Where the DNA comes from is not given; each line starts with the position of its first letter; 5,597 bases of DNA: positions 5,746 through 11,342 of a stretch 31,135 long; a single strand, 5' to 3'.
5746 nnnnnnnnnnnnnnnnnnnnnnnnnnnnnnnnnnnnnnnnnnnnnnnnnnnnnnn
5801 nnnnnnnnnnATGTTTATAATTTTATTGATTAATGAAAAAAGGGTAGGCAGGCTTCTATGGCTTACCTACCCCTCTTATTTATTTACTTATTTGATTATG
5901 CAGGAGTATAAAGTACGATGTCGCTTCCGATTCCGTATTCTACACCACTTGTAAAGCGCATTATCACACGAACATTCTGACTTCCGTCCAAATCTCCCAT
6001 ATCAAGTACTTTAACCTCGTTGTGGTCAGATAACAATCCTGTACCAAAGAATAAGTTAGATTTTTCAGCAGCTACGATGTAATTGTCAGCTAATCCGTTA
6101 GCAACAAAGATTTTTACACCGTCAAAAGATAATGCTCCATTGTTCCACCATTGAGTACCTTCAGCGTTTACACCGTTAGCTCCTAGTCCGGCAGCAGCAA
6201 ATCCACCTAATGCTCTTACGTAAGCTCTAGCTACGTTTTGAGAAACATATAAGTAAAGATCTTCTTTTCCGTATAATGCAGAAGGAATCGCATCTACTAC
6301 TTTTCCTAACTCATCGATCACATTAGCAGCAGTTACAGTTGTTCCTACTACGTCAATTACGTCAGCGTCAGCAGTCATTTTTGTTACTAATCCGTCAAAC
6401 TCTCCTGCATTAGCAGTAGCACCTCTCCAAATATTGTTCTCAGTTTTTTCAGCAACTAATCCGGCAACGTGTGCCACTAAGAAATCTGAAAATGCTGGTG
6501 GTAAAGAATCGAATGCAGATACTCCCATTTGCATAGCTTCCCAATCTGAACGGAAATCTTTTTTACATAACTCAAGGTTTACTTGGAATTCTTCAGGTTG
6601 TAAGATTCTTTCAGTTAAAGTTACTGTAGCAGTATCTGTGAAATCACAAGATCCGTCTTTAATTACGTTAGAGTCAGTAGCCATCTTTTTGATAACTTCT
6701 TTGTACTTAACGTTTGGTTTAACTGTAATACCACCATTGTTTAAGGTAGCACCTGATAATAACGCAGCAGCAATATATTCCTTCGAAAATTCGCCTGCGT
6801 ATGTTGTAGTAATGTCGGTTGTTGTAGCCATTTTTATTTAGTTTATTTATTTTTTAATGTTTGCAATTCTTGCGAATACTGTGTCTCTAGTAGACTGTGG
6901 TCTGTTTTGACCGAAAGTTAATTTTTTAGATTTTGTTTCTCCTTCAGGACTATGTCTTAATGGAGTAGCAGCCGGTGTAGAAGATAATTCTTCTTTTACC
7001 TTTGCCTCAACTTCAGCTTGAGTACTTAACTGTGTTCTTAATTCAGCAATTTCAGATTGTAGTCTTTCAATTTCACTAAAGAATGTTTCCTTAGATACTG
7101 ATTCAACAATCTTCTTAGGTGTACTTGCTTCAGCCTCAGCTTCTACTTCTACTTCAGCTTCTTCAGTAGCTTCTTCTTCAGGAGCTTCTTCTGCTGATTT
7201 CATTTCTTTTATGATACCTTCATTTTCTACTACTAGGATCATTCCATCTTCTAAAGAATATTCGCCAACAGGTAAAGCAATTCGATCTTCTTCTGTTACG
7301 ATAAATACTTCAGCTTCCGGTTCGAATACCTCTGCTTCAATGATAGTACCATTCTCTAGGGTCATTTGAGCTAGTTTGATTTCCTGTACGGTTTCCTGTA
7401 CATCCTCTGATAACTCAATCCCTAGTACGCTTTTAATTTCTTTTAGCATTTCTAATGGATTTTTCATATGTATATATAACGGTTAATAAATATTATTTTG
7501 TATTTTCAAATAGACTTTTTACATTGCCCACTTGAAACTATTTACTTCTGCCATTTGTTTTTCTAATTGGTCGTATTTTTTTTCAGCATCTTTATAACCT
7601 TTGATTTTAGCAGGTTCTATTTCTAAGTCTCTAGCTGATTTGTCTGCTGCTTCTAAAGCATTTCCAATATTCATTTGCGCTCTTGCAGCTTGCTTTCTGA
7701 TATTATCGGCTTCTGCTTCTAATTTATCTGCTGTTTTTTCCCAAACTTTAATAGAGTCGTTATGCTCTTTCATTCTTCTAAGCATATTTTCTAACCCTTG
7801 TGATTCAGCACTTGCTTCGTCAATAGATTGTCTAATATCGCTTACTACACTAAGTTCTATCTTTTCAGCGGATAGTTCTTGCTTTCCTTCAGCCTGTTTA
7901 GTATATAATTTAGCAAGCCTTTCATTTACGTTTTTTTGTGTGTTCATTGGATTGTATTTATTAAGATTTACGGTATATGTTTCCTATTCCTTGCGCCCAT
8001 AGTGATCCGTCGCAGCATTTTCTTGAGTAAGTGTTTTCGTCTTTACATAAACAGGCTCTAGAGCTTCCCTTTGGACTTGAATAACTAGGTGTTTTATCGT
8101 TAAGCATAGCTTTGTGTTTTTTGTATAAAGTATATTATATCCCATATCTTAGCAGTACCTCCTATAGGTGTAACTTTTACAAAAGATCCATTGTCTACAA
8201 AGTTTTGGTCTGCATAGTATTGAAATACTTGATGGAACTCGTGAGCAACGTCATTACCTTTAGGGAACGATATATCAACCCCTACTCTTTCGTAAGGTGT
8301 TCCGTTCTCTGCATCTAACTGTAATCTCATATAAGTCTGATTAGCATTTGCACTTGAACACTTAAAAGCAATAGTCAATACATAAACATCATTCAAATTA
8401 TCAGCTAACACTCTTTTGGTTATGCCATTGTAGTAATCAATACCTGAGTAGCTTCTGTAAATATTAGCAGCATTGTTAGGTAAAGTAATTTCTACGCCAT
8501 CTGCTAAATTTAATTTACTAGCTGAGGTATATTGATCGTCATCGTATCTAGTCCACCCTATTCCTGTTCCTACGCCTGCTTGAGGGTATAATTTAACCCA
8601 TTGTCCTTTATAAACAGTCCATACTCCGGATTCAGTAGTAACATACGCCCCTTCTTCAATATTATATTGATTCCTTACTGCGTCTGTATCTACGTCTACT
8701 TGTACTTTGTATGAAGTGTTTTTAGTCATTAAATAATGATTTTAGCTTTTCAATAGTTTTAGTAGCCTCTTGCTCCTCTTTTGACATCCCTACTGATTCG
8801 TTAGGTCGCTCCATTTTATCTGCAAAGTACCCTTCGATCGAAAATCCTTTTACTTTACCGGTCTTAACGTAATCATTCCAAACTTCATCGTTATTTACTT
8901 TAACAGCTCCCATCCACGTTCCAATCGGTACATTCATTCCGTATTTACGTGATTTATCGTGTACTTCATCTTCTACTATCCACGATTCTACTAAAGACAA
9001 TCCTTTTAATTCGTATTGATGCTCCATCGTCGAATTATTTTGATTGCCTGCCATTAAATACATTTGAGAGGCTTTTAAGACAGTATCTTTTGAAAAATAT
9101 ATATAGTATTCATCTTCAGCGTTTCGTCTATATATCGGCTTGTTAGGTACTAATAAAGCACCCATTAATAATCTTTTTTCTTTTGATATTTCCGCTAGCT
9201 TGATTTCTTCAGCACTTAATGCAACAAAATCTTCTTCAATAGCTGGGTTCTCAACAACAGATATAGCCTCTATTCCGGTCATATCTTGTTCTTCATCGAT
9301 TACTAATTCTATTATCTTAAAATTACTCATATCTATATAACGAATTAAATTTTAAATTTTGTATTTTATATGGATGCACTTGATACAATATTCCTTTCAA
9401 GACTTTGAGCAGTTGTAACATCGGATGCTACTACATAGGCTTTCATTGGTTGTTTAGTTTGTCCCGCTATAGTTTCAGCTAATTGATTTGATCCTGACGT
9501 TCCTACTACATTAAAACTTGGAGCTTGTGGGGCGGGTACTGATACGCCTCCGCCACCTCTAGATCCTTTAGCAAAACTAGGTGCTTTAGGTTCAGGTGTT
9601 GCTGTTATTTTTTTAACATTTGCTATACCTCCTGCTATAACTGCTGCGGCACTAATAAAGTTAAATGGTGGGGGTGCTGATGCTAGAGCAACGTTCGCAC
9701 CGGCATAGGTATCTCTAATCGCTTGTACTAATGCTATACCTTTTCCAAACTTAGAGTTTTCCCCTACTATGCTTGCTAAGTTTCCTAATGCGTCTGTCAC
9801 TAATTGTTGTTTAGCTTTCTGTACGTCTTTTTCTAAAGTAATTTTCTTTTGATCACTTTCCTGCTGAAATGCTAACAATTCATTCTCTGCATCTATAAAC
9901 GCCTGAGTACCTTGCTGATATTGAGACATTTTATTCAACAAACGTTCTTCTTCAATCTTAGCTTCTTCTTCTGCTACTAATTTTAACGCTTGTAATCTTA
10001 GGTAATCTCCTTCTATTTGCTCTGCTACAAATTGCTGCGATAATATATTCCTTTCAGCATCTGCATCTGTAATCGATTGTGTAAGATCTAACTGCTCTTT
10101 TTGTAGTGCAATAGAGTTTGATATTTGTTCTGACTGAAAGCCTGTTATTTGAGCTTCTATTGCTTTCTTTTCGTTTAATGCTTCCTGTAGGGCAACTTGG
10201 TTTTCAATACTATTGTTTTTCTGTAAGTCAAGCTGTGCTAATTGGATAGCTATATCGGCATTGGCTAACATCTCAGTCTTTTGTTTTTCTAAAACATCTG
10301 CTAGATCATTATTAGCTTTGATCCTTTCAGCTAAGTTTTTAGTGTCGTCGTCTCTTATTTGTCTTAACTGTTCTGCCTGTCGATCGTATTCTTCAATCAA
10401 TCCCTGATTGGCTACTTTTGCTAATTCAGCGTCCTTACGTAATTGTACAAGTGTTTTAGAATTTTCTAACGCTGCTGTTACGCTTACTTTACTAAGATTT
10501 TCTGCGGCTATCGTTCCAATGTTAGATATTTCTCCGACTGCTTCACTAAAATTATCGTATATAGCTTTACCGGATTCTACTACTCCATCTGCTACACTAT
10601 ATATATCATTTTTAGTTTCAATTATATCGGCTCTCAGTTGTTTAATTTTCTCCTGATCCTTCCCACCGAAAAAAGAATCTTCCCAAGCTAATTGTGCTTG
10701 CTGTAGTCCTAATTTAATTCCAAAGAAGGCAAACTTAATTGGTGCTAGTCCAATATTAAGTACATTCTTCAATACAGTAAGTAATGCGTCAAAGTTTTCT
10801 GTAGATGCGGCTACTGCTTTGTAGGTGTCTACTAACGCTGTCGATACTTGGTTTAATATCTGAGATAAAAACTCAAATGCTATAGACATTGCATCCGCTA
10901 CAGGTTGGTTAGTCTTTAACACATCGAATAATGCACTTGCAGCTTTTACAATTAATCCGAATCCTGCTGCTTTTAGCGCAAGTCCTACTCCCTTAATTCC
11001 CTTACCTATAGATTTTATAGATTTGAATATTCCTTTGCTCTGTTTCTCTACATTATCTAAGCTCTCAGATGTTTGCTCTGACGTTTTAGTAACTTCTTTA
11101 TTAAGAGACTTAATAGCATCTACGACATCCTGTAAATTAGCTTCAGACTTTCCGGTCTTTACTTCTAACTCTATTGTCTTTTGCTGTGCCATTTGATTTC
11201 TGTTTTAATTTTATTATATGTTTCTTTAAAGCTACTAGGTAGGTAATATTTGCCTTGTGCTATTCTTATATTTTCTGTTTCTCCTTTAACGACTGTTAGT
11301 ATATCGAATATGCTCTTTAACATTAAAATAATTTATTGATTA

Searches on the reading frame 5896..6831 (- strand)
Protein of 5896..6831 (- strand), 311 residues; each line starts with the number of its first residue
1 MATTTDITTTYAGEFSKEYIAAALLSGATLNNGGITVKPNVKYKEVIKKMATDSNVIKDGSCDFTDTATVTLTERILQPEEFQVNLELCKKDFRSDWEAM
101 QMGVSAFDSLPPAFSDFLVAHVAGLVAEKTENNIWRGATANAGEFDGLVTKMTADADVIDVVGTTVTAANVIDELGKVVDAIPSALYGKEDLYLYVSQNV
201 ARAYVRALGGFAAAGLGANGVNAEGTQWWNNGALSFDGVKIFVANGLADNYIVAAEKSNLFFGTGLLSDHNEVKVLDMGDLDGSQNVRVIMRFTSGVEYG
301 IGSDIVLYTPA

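Call 7: search_protein_families(library=pfam, proteins=[window:5896-6831:-], max_evalue=0.01)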
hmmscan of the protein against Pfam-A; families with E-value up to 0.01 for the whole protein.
window:5896-6831:- (311 aa): 0 families

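Call 10: search_protein_families(library=phrogs, proteins=[window:5896-6831:-], max_evalue=0.001)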
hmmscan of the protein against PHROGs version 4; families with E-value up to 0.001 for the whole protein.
window:5896-6831:- (311 aa): 2 families
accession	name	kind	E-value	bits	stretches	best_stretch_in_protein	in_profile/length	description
phrog_11320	-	unknown function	2.6e-50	172.1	1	1-310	1-306/324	-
phrog_1623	-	head and packaging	1.9e-06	28.4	1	69-264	85-262/305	virion structural protein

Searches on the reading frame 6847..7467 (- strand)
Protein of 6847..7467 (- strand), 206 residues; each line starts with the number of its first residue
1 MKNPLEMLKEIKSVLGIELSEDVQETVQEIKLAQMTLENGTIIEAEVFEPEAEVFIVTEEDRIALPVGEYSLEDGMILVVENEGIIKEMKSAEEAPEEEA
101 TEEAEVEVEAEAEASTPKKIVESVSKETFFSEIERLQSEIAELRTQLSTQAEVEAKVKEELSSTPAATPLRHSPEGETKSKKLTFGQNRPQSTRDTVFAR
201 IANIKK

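Call 7: search_protein_families(library=pfam, proteins=[window:6847-7467:-], max_evalue=0.01)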
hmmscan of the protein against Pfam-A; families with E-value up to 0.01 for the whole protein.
window:6847-7467:- (206 aa): 1 family
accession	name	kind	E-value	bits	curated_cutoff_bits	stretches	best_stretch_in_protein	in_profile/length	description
PF20570.3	DUF6779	-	0.0031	18.6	28.1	1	88-154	28-94/108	Domain of unknown function (DUF6779)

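Call 10: search_protein_families(library=phrogs, proteins=[window:6847-7467:-], max_evalue=0.001)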
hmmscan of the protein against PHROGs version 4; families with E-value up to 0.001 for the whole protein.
window:6847-7467:- (206 aa): 1 family
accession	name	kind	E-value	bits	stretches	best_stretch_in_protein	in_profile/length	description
phrog_24921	-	unknown function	7.2e-08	32.9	1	43-159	221-329/349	-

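Call 55: find_encoding_contigs(protein=window:6847-7467:-, flank=1000, max_places=10)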
Protein window:6847-7467:- (206 aa): 3 contigs read that carry it; 2 places shown.
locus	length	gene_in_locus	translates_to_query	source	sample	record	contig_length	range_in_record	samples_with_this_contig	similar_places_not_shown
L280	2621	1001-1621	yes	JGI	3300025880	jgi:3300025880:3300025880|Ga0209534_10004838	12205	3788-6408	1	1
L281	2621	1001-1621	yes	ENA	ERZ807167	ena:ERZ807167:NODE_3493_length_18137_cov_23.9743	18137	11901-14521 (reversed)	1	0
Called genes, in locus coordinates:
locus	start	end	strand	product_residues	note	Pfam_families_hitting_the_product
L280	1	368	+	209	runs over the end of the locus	-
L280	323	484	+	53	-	-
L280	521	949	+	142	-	-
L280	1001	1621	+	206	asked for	-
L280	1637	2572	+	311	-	-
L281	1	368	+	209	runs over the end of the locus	-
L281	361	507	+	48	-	-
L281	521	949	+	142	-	-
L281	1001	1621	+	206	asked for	-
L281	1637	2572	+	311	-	-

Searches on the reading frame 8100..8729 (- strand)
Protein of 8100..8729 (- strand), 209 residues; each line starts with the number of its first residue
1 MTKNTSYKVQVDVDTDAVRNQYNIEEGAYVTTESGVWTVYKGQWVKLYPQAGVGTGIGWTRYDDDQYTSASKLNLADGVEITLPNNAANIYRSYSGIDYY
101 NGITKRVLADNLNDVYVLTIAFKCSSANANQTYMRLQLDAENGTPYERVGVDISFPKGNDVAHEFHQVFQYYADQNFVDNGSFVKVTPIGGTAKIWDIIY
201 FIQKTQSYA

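Call 52: search_protein_families(library=phrogs, proteins=[window:8100-8729:-], max_evalue=0.001)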
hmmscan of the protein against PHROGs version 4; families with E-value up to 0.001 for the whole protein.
window:8100-8729:- (209 aa): 1 family
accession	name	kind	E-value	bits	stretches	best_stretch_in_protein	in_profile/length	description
phrog_8270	-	unknown function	6.5e-18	66.3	1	56-206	35-194/196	-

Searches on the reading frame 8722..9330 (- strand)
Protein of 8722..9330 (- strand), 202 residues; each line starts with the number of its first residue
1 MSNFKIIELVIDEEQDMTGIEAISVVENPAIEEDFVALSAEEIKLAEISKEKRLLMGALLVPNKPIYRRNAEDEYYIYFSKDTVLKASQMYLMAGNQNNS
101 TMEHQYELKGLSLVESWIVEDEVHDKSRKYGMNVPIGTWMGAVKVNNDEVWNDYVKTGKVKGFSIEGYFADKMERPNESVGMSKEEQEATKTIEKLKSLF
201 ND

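Call 7: search_protein_families(library=pfam, proteins=[window:8722-9330:-], max_evalue=0.01)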
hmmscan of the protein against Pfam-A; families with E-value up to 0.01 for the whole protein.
window:8722-9330:- (202 aa): 1 family
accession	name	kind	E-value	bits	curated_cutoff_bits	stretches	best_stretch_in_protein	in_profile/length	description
PF14550.11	Peptidase_S78_2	-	4.6e-16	59.4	24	1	48-168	8-121/126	Putative phage serine protease XkdF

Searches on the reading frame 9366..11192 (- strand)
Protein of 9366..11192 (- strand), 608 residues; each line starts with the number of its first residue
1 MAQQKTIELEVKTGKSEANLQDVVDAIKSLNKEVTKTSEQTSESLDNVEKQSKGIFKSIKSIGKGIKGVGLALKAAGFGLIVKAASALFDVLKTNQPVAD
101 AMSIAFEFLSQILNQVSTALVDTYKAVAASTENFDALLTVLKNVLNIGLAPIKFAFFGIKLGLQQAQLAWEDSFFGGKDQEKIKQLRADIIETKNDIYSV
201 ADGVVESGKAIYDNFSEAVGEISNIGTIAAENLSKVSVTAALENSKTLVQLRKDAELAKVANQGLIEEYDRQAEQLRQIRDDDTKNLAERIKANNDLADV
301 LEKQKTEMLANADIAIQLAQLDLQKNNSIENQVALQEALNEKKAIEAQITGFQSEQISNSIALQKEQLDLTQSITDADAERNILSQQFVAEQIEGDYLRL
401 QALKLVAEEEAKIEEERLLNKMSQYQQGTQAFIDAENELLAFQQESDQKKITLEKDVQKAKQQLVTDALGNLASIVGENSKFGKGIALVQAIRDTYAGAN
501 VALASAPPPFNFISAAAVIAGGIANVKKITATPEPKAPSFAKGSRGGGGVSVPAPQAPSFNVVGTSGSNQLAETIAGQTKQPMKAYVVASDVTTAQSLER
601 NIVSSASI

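Call 7: search_protein_families(library=pfam, proteins=[window:9366-11192:-], max_evalue=0.01)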
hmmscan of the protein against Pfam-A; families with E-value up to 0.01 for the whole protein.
window:9366-11192:- (608 aa): 0 families

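Call 10: search_protein_families(library=phrogs, proteins=[window:9366-11192:-], max_evalue=0.001)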
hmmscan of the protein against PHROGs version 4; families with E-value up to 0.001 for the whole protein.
window:9366-11192:- (608 aa): 3 families
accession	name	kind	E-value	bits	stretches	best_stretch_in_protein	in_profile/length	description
phrog_32985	-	unknown function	9.9e-10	38.5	1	436-606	513-683/686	-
phrog_3336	-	tail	6.3e-08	32.7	1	24-543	352-955/1051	tail length tape measure protein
phrog_21537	-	head and packaging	0.00079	19.2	1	260-424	301-479/682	virion structural protein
